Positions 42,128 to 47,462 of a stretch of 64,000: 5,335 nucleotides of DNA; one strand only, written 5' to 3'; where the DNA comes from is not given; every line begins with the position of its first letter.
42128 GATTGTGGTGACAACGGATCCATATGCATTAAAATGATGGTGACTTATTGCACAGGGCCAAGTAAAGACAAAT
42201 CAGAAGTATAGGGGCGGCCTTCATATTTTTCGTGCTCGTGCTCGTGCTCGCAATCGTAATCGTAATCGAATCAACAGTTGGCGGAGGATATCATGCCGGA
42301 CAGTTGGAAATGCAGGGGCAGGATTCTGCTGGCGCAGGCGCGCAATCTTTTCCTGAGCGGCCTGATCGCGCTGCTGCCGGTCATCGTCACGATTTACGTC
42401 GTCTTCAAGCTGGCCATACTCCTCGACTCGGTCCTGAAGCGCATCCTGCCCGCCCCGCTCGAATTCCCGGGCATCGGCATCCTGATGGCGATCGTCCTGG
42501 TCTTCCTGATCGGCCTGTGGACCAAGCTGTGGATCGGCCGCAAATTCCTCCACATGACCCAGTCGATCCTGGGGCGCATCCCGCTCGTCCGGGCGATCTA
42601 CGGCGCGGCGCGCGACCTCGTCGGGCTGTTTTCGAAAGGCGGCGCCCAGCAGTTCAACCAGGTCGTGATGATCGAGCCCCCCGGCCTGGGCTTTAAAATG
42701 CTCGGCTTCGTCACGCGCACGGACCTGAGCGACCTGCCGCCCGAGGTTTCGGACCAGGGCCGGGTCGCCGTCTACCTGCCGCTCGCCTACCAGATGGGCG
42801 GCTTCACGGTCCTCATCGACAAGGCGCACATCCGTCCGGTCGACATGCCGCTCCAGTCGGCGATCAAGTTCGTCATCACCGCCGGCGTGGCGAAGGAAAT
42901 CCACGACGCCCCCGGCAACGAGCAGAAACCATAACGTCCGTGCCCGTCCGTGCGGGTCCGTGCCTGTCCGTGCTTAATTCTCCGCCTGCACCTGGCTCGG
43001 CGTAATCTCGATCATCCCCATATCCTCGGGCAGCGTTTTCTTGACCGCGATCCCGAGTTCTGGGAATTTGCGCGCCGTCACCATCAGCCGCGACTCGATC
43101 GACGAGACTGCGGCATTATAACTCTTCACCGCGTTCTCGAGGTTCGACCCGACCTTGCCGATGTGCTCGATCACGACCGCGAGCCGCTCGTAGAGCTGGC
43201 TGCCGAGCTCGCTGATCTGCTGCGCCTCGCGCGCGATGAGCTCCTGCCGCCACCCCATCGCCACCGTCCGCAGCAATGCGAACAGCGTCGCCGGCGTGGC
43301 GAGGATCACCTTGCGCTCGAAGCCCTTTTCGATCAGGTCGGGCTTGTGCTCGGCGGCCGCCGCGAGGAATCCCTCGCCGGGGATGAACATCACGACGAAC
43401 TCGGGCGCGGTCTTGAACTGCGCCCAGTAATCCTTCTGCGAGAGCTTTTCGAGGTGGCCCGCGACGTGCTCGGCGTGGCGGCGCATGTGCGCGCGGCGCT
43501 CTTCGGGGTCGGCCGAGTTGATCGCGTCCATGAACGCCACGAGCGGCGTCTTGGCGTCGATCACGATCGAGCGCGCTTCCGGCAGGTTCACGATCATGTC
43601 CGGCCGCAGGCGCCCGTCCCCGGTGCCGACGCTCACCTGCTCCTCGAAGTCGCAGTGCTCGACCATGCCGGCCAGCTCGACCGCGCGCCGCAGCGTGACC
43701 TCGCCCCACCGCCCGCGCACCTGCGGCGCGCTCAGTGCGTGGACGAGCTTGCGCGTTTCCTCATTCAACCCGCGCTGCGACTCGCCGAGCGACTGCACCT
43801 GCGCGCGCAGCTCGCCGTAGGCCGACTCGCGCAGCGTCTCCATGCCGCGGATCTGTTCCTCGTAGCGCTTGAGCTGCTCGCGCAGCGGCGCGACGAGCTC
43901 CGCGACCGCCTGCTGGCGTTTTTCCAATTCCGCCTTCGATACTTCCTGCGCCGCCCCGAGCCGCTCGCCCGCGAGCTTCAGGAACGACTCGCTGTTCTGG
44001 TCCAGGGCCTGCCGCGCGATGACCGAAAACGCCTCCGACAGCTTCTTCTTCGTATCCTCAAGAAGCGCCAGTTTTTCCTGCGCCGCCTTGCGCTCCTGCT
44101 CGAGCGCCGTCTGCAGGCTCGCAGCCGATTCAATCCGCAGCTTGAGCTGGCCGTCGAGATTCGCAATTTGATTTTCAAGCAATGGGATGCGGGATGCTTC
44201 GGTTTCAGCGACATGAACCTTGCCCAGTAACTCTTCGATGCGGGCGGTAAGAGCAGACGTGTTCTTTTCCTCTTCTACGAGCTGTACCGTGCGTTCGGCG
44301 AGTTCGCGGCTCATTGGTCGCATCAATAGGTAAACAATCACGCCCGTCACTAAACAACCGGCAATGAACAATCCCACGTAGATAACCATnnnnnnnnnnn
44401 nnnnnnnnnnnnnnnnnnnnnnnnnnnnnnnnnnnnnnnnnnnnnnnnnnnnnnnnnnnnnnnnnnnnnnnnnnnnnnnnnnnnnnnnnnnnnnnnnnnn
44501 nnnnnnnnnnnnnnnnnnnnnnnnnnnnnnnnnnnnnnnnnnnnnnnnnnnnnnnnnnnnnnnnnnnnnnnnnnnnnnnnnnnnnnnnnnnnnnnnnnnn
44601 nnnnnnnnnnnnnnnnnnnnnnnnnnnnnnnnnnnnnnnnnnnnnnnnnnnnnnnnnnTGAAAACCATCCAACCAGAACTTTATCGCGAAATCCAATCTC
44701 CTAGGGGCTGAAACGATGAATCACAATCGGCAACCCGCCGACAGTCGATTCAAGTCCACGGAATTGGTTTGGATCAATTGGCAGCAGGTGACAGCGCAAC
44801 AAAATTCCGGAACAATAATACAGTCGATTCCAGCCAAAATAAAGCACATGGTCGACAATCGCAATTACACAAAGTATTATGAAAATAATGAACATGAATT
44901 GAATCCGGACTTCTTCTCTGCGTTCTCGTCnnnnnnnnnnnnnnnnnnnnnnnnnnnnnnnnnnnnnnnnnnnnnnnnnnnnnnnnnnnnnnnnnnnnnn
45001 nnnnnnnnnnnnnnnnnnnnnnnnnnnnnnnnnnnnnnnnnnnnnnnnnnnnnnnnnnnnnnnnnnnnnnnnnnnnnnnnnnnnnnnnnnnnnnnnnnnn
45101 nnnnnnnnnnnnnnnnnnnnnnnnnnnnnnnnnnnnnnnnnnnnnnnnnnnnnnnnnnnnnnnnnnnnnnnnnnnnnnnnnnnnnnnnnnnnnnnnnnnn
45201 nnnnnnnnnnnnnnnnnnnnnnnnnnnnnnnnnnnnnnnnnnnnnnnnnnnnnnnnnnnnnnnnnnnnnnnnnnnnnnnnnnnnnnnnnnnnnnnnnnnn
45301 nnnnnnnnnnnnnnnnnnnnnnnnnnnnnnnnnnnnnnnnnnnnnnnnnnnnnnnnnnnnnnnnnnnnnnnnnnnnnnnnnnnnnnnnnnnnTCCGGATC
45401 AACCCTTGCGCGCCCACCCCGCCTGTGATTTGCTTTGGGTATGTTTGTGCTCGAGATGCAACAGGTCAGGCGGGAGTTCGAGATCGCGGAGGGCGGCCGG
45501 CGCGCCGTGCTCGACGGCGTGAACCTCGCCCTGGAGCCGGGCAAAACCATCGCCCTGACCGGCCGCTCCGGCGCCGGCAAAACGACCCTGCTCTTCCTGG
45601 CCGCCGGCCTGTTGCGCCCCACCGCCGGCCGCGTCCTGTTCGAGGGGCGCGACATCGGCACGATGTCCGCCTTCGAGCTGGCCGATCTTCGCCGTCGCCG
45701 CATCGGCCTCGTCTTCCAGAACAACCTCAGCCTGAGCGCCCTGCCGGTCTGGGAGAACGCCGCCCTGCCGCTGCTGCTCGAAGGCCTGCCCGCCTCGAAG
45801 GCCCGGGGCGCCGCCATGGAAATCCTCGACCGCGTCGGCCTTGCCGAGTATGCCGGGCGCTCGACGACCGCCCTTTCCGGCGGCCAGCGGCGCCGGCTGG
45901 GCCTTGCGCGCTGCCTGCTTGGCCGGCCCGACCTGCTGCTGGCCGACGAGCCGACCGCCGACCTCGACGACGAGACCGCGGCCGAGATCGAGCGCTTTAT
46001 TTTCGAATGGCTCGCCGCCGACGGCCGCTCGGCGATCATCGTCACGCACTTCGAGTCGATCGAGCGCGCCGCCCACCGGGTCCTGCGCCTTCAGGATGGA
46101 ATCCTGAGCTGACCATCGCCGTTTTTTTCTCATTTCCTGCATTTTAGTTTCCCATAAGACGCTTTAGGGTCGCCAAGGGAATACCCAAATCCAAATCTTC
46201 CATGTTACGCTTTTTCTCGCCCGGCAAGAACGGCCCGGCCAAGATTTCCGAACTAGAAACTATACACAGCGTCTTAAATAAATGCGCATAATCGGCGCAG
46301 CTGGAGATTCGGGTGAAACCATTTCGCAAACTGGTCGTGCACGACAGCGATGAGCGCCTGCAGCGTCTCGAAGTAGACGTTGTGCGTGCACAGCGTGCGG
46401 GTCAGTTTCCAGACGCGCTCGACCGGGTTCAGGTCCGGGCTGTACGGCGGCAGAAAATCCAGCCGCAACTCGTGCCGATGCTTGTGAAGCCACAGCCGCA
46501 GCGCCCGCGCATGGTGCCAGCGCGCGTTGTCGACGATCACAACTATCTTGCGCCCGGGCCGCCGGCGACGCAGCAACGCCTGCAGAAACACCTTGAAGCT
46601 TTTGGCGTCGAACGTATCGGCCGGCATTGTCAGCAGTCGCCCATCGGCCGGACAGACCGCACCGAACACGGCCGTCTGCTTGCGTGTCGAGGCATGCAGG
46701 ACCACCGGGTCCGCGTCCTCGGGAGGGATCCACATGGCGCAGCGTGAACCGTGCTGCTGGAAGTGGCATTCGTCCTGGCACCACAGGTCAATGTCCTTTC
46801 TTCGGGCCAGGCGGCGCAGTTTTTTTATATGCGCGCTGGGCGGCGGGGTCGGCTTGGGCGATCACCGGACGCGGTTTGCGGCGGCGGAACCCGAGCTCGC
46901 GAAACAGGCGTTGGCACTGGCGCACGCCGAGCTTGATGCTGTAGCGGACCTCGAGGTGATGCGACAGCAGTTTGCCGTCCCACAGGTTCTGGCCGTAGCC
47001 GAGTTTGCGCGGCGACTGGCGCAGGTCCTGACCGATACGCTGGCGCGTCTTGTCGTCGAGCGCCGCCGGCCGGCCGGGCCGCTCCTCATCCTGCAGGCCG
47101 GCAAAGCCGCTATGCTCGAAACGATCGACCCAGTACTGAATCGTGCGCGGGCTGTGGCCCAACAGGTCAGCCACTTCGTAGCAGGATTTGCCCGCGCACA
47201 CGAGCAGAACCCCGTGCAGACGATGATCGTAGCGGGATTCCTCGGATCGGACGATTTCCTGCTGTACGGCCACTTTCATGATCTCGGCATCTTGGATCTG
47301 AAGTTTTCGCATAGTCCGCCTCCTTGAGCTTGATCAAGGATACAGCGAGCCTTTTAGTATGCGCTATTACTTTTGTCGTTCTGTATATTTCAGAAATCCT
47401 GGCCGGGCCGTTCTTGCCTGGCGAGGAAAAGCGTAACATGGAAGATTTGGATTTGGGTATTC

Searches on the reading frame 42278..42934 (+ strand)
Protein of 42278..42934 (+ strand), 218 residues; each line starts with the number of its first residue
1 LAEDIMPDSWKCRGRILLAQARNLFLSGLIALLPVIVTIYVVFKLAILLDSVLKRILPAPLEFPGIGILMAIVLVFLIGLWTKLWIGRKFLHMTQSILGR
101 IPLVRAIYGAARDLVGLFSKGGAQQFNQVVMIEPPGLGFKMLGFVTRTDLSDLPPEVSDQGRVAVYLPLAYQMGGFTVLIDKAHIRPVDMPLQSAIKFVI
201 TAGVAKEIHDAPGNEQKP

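Call 10: search_protein_families(library=pfam, proteins=[window:42278-42934:+])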
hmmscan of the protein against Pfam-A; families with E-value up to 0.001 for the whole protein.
window:42278-42934:+ (218 aa): 1 family
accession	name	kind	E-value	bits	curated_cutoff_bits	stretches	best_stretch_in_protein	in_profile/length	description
PF04367.18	DUF502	-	2e-29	102.1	23.8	1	69-174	1-106/107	Protein of unknown function (DUF502)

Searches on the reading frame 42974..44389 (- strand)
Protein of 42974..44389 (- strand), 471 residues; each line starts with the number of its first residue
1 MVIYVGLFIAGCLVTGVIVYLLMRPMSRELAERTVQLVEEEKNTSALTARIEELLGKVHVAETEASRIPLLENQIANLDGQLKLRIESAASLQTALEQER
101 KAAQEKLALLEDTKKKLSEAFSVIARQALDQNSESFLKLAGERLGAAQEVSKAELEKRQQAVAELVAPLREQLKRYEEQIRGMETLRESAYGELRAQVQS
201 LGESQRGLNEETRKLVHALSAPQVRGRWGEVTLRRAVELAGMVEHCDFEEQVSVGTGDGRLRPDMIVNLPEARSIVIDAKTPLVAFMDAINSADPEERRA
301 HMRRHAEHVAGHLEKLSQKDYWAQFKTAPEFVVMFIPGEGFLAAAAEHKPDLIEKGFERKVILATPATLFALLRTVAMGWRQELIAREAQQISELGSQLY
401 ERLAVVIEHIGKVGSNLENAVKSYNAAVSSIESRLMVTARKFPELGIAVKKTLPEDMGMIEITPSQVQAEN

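Call 10: search_protein_families(library=pfam, proteins=[window:42974-44389:-])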
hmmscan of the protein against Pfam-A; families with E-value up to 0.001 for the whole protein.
window:42974-44389:- (471 aa): 1 family
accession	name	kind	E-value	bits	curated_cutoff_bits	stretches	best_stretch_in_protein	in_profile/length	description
PF02646.22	RmuC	-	2e-100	336.1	26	1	161-451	2-290/291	RmuC family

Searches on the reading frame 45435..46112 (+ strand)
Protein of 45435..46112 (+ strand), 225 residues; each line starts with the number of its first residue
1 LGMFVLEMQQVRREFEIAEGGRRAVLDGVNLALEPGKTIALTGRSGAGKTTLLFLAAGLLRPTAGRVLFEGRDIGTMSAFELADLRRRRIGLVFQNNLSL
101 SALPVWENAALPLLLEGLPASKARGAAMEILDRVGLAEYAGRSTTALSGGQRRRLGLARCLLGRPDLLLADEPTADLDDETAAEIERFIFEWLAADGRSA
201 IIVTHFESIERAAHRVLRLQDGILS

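Call 60: search_protein_families(library=pfam, proteins=[window:45435-46112:+])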
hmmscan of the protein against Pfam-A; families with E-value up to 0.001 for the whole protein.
window:45435-46112:+ (225 aa): 1 family
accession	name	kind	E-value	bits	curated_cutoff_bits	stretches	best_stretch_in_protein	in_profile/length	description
PF00005.33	ABC_tran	-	2e-32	113.1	25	1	26-175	1-137/137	ABC transporter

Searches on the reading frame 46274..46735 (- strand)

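Call 60: search_protein_families(library=pfam, proteins=[window:46274-46735:-])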
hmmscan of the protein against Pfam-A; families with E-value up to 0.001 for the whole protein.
window:46274-46735:- (153 aa): 1 family
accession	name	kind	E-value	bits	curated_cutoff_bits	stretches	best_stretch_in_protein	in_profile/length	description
PF13358.12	DDE_3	-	4.6e-29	101.6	28.6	1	6-128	23-145/146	DDE superfamily endonuclease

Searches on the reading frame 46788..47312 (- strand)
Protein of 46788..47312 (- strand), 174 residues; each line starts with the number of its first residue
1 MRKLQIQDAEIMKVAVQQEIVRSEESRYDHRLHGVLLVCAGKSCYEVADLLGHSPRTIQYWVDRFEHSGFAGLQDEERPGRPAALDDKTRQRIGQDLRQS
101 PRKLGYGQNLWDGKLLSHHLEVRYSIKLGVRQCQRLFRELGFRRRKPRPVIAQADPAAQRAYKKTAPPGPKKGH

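Call 60: search_protein_families(library=pfam, proteins=[window:46788-47312:-])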
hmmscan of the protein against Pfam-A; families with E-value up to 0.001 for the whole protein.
window:46788-47312:- (174 aa): 5 families
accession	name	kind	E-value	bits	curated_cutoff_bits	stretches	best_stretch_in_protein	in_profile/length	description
PF13592.12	HTH_33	-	4.1e-13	49.2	25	1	108-165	2-59/60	Winged helix-turn helix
PF13565.12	HTH_32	-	1.5e-12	48.3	33.7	1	57-136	1-72/73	Homeodomain-like domain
PF13551.12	HTH_29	-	1e-11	45.2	28.1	1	31-91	1-64/64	Winged helix-turn helix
PF13384.12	HTH_23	-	1.2e-10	41.3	24.6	1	29-73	5-49/50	Homeodomain-like domain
PF13518.12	HTH_28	-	4.8e-10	39.8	25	1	31-82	2-51/52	Helix-turn-helix domain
